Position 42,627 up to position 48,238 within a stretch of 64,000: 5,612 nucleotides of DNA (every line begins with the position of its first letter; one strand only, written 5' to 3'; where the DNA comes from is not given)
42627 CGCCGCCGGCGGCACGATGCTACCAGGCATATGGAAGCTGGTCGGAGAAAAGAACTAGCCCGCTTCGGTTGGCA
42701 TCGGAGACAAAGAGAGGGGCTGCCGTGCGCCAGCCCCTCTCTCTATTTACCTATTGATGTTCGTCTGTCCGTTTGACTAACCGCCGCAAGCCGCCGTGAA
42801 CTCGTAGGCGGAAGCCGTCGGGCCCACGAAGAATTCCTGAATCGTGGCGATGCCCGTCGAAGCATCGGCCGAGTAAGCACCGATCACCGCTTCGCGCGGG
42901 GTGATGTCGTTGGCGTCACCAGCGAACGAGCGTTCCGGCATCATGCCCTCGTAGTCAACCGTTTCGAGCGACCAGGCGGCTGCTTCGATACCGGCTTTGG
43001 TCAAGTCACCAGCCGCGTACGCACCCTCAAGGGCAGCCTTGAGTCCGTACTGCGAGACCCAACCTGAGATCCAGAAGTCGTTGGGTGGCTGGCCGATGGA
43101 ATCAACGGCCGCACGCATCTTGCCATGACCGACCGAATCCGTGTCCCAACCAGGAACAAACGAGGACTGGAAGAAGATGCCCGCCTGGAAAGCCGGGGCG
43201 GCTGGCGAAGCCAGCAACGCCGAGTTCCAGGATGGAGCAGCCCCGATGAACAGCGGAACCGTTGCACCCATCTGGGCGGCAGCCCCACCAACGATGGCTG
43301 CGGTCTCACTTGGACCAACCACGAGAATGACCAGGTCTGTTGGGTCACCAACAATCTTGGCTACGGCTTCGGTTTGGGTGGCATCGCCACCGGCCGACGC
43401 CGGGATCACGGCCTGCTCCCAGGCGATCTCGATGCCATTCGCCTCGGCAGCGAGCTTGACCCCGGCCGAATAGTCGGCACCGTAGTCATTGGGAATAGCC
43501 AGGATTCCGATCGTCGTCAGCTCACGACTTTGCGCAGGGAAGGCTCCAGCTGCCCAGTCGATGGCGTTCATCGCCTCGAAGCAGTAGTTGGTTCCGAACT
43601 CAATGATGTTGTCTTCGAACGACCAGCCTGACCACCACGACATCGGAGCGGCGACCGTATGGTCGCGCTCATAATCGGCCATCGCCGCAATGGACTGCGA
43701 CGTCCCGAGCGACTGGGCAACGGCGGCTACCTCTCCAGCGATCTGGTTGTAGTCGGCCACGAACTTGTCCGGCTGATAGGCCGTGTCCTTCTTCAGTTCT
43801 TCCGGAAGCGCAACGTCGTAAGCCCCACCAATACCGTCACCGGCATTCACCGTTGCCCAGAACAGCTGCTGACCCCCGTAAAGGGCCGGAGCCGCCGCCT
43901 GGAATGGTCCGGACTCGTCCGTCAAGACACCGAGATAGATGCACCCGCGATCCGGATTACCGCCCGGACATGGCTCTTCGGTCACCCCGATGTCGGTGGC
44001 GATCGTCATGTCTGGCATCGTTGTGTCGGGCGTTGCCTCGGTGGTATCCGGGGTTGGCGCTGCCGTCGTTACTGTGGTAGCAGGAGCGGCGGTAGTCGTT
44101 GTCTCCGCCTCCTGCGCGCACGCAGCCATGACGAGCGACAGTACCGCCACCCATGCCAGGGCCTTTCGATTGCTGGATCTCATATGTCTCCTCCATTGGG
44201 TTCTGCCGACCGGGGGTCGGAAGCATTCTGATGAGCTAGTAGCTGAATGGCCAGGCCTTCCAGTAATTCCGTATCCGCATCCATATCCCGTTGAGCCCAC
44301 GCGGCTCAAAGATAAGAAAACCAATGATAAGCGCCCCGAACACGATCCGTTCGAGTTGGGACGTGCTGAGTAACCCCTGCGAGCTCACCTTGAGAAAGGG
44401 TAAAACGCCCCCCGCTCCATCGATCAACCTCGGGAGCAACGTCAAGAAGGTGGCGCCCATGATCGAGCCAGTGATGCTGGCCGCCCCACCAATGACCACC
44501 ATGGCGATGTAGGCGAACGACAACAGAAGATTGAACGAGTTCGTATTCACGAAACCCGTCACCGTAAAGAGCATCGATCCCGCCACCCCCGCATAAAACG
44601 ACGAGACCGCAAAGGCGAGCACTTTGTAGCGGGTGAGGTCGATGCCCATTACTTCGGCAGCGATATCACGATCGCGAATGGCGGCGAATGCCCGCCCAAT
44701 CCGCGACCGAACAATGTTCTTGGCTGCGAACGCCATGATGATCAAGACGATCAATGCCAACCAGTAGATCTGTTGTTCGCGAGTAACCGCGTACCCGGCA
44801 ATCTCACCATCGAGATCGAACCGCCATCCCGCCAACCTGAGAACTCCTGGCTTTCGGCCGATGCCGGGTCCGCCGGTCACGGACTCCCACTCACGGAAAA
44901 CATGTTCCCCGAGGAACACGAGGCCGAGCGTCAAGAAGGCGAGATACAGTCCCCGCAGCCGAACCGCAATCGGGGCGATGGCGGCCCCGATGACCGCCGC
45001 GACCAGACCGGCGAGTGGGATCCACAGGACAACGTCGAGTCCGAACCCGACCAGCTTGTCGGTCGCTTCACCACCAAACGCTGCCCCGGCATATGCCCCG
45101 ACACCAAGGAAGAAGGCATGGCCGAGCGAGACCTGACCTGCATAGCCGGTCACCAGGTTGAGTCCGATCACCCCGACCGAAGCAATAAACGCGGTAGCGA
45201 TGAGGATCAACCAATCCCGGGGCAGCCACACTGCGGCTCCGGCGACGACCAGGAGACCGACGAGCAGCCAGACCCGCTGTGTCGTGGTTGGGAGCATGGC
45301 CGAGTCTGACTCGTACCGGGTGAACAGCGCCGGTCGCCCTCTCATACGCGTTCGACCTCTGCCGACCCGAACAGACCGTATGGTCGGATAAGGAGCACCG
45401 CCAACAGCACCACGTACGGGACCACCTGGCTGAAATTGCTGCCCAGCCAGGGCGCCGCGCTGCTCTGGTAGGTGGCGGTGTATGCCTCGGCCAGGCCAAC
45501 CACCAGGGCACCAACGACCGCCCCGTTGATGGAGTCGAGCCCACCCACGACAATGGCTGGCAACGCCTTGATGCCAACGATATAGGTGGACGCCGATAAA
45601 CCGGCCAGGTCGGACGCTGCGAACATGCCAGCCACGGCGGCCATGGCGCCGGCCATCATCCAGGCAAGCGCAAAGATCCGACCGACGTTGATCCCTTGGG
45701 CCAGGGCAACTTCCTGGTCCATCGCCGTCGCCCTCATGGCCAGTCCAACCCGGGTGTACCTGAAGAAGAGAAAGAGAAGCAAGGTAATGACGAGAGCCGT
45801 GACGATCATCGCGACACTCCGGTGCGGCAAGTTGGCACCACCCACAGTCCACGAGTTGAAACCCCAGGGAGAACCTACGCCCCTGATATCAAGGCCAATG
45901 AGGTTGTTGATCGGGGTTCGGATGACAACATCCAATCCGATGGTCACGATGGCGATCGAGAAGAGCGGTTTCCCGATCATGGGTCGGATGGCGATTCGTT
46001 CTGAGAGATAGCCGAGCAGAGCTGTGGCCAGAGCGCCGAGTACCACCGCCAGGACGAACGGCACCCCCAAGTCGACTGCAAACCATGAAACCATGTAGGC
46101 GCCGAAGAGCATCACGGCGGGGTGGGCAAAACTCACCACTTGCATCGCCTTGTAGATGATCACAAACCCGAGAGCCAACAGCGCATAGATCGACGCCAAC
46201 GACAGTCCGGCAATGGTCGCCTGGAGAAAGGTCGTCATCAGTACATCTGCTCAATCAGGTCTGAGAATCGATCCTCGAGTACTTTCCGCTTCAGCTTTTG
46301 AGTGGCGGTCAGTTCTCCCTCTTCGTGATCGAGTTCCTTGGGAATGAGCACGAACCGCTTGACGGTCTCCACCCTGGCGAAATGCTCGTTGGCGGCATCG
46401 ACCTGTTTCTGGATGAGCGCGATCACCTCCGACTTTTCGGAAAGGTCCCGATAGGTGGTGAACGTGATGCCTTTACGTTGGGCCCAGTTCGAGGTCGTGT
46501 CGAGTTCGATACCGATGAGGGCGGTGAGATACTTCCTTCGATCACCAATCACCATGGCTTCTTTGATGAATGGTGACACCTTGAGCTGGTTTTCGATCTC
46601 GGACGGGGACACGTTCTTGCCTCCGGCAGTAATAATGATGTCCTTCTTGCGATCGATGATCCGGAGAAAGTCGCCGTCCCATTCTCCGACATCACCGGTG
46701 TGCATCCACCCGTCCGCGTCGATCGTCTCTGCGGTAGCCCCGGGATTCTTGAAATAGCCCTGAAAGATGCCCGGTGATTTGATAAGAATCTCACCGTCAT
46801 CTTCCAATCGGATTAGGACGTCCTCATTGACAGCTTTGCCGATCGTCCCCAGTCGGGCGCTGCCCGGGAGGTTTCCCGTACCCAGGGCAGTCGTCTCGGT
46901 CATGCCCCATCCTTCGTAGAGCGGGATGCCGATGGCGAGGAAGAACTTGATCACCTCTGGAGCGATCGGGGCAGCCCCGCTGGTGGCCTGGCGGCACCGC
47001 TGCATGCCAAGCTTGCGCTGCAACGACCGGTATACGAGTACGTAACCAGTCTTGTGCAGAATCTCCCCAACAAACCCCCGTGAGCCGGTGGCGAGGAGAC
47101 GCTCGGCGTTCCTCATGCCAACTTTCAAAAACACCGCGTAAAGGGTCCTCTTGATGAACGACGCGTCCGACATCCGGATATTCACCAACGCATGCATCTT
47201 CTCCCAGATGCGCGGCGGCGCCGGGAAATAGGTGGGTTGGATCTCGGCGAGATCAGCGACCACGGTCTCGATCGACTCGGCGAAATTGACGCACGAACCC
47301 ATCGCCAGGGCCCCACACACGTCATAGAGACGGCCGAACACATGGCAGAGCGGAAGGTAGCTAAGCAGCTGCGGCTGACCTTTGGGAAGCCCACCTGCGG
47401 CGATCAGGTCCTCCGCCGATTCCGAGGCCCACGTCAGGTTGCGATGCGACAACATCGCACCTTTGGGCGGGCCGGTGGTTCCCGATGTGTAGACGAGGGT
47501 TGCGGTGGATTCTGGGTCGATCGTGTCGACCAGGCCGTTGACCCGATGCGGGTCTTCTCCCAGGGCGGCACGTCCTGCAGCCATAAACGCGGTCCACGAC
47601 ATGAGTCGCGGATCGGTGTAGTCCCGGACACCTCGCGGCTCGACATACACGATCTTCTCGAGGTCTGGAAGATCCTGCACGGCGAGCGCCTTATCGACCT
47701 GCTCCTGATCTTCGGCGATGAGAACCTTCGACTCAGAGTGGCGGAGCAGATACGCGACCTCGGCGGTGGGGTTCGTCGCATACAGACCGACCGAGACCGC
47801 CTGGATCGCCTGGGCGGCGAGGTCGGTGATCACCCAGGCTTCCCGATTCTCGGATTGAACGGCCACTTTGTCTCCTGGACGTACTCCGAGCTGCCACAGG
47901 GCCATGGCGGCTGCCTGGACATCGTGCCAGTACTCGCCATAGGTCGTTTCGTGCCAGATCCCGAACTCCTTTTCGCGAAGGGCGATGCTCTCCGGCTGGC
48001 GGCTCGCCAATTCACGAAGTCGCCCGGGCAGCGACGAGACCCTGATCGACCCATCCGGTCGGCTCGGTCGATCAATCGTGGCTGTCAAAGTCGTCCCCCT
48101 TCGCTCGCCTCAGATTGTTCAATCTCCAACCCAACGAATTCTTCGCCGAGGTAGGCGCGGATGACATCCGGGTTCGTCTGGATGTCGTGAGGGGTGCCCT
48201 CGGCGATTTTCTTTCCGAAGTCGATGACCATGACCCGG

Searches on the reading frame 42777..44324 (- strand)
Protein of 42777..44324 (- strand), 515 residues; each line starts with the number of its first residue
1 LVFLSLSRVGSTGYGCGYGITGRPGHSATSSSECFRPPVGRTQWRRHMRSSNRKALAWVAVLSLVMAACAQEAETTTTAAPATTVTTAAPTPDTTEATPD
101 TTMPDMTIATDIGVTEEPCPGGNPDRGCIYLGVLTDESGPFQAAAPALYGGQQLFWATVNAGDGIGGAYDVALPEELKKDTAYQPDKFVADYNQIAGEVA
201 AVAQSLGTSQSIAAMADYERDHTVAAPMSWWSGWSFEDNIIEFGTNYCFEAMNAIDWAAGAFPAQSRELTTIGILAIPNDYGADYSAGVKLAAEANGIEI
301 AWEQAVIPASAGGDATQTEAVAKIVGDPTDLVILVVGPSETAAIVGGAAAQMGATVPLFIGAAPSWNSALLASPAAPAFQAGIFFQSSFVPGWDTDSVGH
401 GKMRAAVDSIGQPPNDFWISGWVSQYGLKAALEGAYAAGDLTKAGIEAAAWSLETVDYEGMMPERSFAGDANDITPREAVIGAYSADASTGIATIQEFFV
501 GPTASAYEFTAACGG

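Call 7: search_protein_families(library=pfam, proteins=[window:42777-44324:-], max_evalue=0.001)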
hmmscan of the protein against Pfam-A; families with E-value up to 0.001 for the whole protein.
window:42777-44324:- (515 aa): 1 family
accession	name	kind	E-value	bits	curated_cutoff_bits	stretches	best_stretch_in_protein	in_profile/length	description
PF13458.12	Peripla_BP_6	-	1.7e-18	67.9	31.7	1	129-468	2-323/343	Periplasmic binding protein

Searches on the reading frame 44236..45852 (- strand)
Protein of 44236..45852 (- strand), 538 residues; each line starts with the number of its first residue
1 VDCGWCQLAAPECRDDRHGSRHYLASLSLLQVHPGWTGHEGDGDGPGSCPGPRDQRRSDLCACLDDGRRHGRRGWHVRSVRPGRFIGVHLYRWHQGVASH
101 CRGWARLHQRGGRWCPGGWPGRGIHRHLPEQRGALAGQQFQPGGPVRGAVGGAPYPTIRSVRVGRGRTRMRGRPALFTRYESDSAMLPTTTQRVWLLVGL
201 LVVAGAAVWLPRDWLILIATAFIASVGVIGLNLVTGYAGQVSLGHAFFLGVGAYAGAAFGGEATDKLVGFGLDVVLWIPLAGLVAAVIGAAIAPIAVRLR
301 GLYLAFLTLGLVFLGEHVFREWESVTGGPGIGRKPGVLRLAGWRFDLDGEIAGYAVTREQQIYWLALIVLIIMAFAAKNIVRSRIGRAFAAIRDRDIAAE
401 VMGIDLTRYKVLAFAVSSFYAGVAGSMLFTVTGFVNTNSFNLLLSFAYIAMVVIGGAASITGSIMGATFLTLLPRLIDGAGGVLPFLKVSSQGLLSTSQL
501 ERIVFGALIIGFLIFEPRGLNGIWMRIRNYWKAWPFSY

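Call 7: search_protein_families(library=pfam, proteins=[window:44236-45852:-], max_evalue=0.001)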
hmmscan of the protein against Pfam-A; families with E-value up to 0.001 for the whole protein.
window:44236-45852:- (538 aa): 1 family
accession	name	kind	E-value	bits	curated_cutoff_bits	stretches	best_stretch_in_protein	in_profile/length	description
PF02653.21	BPD_transp_2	-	6.9e-35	120.9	26.8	1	217-512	5-268/269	Branched-chain amino acid transport system / permease component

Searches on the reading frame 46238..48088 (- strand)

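Call 7: search_protein_families(library=pfam, proteins=[window:46238-48088:-], max_evalue=0.001)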
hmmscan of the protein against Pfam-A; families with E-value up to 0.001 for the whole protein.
window:46238-48088:- (616 aa): 2 families
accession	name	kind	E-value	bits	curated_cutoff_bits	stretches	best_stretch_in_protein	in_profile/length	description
PF00501.34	AMP-binding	-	1.5e-71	241.7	29.9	1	25-446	2-384/384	AMP-binding enzyme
PF23562.2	AMP-binding_C_3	-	3.5e-13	50.4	20.8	1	483-616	2-120/124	AMP-binding enzyme C-terminal domain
